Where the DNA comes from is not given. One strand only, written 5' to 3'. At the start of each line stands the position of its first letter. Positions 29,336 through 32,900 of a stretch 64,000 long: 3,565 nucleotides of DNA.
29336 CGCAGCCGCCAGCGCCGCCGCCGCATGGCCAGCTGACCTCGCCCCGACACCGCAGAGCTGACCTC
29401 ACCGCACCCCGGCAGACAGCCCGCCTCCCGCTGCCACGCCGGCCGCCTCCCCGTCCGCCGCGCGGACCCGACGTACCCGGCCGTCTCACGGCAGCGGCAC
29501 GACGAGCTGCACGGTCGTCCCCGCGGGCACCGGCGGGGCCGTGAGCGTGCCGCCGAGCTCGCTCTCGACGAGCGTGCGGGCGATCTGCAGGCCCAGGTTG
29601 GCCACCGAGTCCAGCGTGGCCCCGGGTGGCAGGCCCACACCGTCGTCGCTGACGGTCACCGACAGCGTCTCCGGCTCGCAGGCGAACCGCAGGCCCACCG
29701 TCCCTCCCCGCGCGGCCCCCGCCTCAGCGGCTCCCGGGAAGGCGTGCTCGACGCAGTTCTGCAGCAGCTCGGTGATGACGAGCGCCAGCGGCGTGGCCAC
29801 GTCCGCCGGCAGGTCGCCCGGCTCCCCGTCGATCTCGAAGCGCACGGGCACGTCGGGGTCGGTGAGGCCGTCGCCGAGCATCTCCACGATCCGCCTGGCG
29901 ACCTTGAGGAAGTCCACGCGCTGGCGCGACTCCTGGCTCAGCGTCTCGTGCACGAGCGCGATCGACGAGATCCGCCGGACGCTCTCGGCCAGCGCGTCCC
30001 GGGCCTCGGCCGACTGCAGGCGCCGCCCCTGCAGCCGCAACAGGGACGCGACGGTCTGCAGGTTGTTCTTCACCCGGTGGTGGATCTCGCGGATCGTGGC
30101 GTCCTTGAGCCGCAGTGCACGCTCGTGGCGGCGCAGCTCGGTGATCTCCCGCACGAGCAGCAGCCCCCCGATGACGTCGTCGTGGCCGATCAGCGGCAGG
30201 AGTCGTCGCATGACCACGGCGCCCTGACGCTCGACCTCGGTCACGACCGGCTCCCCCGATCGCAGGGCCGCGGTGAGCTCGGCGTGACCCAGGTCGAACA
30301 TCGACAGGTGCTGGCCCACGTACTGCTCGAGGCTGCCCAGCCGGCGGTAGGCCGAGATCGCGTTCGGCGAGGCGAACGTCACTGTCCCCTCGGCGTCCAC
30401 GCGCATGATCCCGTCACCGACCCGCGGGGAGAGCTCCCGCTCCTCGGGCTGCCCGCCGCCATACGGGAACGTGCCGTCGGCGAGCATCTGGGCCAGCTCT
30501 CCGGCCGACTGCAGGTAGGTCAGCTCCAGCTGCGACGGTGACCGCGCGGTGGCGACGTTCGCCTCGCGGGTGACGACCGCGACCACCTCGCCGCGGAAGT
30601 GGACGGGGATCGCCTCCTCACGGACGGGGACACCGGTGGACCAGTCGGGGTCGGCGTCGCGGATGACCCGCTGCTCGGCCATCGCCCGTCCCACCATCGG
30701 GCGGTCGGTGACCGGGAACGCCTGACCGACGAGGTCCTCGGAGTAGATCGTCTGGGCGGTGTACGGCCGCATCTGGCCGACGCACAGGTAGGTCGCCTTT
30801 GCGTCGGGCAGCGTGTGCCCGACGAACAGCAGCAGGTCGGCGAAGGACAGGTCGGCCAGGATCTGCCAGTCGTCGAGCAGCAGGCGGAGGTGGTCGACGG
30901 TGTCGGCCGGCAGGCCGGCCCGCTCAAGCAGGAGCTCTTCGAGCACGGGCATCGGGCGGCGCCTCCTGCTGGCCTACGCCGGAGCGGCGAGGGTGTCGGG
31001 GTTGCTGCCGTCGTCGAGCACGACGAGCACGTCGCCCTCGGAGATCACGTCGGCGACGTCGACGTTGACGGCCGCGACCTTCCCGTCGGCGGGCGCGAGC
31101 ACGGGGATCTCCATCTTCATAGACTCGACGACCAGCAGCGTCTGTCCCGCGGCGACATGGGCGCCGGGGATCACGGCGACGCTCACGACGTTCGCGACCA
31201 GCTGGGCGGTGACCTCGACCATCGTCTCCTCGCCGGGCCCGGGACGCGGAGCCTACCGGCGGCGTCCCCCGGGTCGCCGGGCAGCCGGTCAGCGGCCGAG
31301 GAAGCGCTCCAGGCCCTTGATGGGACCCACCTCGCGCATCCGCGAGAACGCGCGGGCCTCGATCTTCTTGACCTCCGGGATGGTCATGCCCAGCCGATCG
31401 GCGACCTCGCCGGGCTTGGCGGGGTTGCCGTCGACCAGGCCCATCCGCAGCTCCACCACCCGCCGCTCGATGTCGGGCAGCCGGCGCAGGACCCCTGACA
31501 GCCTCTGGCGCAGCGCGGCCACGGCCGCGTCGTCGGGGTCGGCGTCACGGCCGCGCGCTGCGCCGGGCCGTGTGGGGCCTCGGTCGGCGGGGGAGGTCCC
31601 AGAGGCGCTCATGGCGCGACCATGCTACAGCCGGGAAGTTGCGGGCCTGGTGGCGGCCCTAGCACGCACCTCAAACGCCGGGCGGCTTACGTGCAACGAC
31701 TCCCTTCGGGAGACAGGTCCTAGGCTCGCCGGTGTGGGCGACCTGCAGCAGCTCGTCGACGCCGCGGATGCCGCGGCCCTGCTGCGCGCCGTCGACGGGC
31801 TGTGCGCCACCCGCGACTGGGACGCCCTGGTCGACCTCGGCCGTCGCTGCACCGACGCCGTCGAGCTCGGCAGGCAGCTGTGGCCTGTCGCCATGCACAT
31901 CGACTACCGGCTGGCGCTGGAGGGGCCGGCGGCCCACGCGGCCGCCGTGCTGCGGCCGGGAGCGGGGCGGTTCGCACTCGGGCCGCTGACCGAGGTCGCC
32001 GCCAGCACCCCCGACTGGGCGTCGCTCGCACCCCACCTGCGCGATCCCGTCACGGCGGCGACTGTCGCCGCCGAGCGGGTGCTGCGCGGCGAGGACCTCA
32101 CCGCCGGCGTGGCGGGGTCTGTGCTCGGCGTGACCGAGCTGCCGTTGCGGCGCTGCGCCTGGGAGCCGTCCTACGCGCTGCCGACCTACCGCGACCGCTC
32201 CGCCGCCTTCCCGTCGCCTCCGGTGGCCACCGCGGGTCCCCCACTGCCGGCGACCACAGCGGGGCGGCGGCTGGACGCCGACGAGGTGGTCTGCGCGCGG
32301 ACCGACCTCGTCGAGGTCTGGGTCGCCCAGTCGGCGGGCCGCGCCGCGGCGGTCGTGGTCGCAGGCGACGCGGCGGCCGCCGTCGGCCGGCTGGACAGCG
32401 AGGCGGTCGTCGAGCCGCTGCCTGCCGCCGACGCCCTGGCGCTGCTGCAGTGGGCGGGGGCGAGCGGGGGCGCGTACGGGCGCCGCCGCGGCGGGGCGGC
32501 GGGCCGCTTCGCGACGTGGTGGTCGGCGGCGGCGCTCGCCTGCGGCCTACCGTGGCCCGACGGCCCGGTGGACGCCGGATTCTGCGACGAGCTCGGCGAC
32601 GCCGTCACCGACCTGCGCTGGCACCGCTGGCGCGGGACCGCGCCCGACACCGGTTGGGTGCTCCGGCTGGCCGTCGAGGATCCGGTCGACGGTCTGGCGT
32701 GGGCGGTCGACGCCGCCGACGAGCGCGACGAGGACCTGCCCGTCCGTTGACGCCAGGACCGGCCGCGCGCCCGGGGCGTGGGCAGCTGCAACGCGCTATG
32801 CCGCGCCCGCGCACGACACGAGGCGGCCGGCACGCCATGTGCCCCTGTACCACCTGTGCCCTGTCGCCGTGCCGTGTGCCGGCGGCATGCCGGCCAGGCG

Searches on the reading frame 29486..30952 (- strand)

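Call 34: search_protein_families(library=pfam, proteins=[window:29486-30952:-], max_evalue=0.01)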
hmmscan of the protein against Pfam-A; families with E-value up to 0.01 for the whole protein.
window:29486-30952:- (488 aa): 6 families
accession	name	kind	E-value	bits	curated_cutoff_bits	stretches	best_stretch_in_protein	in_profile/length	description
PF12282.15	GAF_PdtaS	-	2.7e-46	157.5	23.7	1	4-150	1-145/145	Histidine kinase PdtaS, GAF domain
PF07568.18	HisKA_2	-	6.6e-24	84.2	22.3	1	289-359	1-72/76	Histidine kinase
PF02518.31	HATPase_c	-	1.4e-11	45.3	26.4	1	386-487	3-109/111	Histidine kinase-, DNA gyrase B-, and HSP90-like ATPase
PF07536.20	HWE_HK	-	1.5e-09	38.9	22.8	1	289-360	1-70/83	HWE histidine kinase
PF13581.12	HATPase_c_2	-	1.3e-07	32.1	27.4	1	380-464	23-111/127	Histidine kinase-like ATPase domain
PF08448.16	PAS_4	-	0.0003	21.4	23.1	1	178-275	4-110/110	PAS fold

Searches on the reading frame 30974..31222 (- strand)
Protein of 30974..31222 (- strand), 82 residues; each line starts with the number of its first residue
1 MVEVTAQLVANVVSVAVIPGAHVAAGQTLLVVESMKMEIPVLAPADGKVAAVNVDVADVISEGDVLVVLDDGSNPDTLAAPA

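Call 34: search_protein_families(library=pfam, proteins=[window:30974-31222:-], max_evalue=0.01)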
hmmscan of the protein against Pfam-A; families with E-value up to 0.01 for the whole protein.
window:30974-31222:- (82 aa): 6 families
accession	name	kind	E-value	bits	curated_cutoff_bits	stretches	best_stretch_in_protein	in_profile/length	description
PF00364.28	Biotin_lipoyl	-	1.2e-14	54.3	22.1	1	10-69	13-73/73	Biotin-requiring enzyme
PF13533.13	Biotin_lipoyl_2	-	4.1e-06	26.9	29.8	1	43-70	5-32/32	Biotin-lipoyl like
PF01597.25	GCV_H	-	4.1e-05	23.9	22.2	1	4-58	25-80/122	Glycine cleavage H-protein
PF13437.12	HlyD_3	-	0.00023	22.3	22.2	1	41-78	2-36/106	HlyD family secretion protein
PF05896.17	NQRA_N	-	0.0013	19.3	25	1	14-53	41-79/94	NqrA N-terminal barrel-sandwich hybrid domain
PF16576.10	HlyD_D23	-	0.0025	17.6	30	0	35-72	105-142/214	Barrel-sandwich domain of CusB or HlyD membrane-fusion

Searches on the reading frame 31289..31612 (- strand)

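Call 34: search_protein_families(library=pfam, proteins=[window:31289-31612:-], max_evalue=0.01)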
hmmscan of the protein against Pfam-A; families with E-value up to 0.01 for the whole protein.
window:31289-31612:- (107 aa): 1 family
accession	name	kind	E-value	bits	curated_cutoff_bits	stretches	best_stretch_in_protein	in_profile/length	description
PF04545.22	Sigma70_r4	-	3e-08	33.5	24.1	1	41-94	1-50/50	Sigma-70, region 4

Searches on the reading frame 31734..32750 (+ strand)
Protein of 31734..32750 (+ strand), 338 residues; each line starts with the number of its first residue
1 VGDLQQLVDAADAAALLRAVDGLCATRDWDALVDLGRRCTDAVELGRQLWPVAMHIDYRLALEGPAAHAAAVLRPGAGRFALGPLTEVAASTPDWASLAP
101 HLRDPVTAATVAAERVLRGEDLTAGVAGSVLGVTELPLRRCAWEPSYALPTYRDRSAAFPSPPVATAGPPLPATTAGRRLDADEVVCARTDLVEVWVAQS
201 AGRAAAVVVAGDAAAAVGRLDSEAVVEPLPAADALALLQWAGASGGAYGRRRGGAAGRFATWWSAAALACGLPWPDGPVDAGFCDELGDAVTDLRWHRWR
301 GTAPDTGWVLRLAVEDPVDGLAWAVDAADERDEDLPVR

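Call 34: search_protein_families(library=pfam, proteins=[window:31734-32750:+], max_evalue=0.01)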
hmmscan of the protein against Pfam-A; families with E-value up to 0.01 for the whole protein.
window:31734-32750:+ (338 aa): 1 family
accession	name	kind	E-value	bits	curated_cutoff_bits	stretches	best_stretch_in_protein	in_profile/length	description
PF19681.4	DUF6183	-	1.4e-06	28.2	26.6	1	111-278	112-309/360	Family of unknown function (DUF6183)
